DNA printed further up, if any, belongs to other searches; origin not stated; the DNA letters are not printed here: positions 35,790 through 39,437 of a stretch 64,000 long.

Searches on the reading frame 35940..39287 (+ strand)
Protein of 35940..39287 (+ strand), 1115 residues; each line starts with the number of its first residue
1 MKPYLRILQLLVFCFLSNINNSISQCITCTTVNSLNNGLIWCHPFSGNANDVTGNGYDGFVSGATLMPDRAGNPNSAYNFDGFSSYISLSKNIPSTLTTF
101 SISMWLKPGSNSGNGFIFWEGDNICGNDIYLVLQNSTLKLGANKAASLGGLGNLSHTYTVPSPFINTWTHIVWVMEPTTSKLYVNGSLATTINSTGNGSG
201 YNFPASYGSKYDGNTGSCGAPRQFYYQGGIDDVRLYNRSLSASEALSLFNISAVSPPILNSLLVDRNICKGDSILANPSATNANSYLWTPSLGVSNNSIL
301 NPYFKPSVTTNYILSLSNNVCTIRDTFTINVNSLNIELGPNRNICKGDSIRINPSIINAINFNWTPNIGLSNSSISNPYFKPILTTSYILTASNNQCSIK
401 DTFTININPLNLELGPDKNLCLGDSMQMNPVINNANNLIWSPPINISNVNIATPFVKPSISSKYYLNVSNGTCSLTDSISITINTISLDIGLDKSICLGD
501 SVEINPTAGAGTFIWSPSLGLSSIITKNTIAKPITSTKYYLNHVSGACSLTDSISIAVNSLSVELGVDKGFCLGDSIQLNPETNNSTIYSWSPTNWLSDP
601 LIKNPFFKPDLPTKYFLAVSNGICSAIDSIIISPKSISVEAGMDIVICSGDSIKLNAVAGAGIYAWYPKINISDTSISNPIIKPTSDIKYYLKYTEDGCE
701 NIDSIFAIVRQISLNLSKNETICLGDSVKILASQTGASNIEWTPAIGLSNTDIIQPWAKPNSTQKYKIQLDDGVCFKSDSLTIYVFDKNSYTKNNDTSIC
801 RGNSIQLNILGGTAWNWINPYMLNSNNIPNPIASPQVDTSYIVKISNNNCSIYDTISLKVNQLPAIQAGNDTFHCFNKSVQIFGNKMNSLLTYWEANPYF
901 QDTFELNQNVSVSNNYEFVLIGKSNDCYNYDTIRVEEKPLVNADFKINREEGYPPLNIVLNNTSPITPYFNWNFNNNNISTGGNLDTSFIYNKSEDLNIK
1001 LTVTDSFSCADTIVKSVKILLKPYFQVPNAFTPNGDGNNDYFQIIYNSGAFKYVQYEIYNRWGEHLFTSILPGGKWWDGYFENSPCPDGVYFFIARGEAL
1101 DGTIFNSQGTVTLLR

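Call 91: search_protein_families(library=pfam, proteins=[window:35940-39287:+], max_evalue=0.0001)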
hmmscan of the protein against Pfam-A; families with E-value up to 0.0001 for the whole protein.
window:35940-39287:+ (1115 aa): 2 families
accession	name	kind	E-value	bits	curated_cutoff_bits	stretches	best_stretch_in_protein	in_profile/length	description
PF13385.13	Laminin_G_3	-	6.6e-18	65.7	27.6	1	83-244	3-149/151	Concanavalin A-like lectin/glucanases superfamily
PF13585.12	CHU_C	-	2.9e-15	56.6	27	1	1026-1096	2-71/86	CHU_C Type IX secretion signal domain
